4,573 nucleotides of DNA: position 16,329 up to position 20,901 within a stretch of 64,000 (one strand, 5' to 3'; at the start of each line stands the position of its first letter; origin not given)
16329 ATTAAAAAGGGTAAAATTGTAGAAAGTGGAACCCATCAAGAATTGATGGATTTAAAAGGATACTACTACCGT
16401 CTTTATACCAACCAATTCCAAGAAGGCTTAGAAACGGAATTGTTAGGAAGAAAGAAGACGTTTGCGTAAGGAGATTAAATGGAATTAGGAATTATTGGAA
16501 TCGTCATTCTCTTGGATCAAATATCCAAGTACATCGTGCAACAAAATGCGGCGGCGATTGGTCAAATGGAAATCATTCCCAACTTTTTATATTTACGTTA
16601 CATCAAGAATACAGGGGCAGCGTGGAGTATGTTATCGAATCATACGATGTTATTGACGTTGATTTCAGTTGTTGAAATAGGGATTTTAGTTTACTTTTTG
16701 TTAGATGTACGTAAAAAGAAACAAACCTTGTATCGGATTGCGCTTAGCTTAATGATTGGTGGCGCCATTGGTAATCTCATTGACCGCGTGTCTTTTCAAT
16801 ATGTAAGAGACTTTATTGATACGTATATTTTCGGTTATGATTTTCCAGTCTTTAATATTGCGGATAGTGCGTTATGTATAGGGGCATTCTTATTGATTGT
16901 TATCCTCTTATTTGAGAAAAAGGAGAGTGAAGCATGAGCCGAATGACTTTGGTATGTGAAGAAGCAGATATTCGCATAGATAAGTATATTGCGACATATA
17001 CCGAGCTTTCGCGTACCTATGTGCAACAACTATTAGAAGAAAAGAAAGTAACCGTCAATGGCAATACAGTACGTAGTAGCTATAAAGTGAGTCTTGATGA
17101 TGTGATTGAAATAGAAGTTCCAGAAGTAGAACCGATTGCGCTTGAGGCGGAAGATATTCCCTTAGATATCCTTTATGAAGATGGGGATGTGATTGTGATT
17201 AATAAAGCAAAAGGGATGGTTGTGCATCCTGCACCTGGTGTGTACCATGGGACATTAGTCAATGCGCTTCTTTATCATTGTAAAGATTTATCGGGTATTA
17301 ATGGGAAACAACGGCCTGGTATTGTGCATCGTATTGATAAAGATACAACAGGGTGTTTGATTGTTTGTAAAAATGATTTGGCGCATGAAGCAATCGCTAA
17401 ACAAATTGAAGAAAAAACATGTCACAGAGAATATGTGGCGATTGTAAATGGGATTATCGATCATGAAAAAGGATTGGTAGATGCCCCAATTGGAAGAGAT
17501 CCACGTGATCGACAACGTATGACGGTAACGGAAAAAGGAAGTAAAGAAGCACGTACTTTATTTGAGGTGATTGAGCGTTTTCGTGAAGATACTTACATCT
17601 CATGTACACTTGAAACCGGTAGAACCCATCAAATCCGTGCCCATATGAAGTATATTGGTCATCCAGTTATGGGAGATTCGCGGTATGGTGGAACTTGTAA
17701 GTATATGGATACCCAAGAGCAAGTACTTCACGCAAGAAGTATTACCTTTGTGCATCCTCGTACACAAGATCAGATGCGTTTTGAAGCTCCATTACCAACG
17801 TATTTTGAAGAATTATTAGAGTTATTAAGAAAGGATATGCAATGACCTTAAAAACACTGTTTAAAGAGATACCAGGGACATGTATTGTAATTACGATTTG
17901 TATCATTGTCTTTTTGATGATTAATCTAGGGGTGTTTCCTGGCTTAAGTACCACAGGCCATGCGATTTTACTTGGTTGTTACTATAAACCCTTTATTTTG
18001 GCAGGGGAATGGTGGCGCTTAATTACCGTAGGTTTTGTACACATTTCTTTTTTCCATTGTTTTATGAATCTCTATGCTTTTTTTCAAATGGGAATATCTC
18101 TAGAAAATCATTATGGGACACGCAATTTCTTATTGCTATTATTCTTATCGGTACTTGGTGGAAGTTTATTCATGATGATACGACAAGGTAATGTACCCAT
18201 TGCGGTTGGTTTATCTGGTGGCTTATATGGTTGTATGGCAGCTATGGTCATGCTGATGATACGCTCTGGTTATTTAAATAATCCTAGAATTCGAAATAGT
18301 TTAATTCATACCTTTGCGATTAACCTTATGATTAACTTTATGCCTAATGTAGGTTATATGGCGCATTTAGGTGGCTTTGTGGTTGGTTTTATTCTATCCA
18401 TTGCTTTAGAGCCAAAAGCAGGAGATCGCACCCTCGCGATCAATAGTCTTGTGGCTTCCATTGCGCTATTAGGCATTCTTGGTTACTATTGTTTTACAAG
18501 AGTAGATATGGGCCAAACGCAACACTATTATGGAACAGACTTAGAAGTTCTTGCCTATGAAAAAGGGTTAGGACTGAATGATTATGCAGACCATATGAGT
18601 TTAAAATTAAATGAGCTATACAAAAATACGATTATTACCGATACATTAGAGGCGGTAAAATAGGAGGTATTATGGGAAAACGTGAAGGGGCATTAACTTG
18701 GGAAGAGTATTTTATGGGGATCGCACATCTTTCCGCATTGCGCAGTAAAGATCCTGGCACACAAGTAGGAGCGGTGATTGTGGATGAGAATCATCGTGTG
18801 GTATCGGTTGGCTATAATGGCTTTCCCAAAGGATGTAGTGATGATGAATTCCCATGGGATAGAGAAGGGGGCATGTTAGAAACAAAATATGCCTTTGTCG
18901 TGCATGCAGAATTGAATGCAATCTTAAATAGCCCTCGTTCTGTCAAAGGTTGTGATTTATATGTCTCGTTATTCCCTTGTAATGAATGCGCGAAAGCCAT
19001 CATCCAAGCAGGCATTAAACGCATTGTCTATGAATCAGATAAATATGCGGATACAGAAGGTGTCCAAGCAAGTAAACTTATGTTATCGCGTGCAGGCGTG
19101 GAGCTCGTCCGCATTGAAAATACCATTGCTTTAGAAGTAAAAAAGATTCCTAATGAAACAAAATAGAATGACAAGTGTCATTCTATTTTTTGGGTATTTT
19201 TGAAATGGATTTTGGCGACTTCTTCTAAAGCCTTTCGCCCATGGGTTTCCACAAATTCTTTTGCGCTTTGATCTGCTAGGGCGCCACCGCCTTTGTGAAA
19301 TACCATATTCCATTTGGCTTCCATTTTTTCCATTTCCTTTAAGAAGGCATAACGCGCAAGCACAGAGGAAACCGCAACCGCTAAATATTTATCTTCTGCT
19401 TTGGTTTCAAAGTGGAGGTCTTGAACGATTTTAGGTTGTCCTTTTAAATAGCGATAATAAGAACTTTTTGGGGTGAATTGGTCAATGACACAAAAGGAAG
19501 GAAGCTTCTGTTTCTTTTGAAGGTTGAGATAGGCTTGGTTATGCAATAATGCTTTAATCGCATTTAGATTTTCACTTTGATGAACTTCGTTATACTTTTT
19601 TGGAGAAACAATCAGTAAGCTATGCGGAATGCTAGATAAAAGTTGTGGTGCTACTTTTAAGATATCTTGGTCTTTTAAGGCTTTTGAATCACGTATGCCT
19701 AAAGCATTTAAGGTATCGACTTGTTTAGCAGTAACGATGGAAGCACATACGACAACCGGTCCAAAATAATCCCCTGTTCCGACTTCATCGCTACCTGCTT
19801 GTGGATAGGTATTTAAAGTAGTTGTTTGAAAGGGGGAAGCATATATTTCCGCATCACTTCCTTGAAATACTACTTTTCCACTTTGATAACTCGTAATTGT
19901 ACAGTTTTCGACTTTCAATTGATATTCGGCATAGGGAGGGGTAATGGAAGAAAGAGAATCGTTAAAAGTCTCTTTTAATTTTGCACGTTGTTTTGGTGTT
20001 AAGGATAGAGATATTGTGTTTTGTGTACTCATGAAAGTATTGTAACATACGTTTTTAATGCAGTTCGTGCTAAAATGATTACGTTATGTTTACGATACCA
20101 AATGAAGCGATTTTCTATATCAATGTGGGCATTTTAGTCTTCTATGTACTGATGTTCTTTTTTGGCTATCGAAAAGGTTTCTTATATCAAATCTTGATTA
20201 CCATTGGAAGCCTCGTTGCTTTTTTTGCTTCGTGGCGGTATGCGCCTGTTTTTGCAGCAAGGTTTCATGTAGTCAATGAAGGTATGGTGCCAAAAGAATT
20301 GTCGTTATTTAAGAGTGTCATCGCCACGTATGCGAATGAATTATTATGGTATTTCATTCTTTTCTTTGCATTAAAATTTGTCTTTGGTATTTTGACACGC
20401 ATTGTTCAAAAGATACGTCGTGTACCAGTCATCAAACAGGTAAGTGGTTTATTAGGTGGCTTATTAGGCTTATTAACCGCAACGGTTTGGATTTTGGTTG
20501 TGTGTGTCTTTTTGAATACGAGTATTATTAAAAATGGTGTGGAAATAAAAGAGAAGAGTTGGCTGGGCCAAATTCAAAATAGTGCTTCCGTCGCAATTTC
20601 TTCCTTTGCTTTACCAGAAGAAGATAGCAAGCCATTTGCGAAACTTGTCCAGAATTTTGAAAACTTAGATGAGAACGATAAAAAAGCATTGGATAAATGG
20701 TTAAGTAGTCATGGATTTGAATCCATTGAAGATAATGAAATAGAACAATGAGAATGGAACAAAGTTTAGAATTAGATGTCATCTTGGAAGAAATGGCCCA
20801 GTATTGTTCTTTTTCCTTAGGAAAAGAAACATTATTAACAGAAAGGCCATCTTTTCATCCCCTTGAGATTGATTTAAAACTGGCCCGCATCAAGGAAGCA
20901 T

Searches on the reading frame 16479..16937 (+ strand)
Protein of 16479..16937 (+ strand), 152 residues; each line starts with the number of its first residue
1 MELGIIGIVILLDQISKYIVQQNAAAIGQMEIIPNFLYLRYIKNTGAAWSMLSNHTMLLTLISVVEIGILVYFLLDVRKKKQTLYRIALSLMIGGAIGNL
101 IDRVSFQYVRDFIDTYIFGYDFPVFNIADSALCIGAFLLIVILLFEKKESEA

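Call 68: search_protein_families(library=pfam, proteins=[window:16479-16937:+], max_evalue=0.00001)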
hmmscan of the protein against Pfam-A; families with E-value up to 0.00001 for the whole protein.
window:16479-16937:+ (152 aa): 1 family
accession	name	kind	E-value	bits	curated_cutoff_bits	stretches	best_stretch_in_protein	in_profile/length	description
PF01252.23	Peptidase_A8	-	3.5e-42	144.4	25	1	5-145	1-142/142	Signal peptidase (SPase) II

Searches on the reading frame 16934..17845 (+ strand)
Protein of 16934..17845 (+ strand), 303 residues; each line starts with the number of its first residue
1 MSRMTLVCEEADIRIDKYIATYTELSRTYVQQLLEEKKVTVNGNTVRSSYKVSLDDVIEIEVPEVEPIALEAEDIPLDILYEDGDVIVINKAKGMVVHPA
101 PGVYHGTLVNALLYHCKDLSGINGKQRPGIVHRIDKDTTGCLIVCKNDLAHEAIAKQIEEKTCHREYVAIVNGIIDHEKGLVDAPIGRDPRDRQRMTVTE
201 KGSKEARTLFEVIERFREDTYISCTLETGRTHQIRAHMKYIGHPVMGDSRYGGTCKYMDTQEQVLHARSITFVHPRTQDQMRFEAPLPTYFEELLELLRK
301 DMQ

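Call 68: search_protein_families(library=pfam, proteins=[window:16934-17845:+], max_evalue=0.00001)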
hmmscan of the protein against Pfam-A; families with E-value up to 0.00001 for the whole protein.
window:16934-17845:+ (303 aa): 2 families
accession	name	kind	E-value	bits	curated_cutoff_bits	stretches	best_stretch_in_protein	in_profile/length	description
PF00849.27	PseudoU_synth_2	-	1.5e-33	116.6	26.8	1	85-239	1-151/152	RNA pseudouridylate synthase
PF01479.30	S4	-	1.9e-08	34.3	22.8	1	14-58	2-48/48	S4 domain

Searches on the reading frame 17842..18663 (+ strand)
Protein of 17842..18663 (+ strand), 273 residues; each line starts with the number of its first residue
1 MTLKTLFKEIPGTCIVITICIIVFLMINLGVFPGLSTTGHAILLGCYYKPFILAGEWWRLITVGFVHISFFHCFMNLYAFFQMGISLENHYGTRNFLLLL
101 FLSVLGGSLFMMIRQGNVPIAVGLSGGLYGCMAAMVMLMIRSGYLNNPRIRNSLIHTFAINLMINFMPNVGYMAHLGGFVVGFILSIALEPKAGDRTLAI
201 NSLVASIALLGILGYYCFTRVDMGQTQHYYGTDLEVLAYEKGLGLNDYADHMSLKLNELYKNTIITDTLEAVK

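Call 68: search_protein_families(library=pfam, proteins=[window:17842-18663:+], max_evalue=0.00001)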
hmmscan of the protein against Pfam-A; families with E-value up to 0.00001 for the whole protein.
window:17842-18663:+ (273 aa): 1 family
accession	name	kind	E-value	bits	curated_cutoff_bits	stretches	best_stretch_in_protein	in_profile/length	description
PF01694.28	Rhomboid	-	3e-27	96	22.6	1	55-189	2-140/143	Rhomboid domain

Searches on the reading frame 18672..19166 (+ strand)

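Call 68: search_protein_families(library=pfam, proteins=[window:18672-19166:+], max_evalue=0.00001)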
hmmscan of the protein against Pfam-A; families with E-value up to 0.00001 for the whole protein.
window:18672-19166:+ (164 aa): 2 families
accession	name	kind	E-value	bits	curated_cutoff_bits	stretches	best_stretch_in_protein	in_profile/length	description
PF00383.29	dCMP_cyt_deam_1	-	3.2e-26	91.6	25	1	9-121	2-101/102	Cytidine and deoxycytidylate deaminase zinc-binding region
PF14437.12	MafB19-deam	-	2.6e-14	53.8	27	1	10-124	3-103/142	MafB19-like deaminase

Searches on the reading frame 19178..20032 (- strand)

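Call 69: search_protein_families(library=pfam, proteins=[window:19178-20032:-], max_evalue=0.00001)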
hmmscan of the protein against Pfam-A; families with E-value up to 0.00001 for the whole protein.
window:19178-20032:- (284 aa): 2 families
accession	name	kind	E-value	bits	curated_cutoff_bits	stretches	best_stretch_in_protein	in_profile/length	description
PF01351.25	RNase_HII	-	5.6e-43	147.6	25.8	1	79-280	1-199/199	Ribonuclease HII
PF11858.14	DUF3378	-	2e-19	70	27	1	9-74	4-69/76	Domain of unknown function (DUF3378)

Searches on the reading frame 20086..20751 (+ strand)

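Call 69: search_protein_families(library=pfam, proteins=[window:20086-20751:+], max_evalue=0.00001)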
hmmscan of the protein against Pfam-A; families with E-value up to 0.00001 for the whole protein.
window:20086-20751:+ (221 aa): 1 family
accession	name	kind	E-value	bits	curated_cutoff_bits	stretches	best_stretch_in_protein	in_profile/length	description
PF02674.22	Colicin_V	-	2.9e-13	50.5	29.3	1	15-160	4-135/144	Colicin V production protein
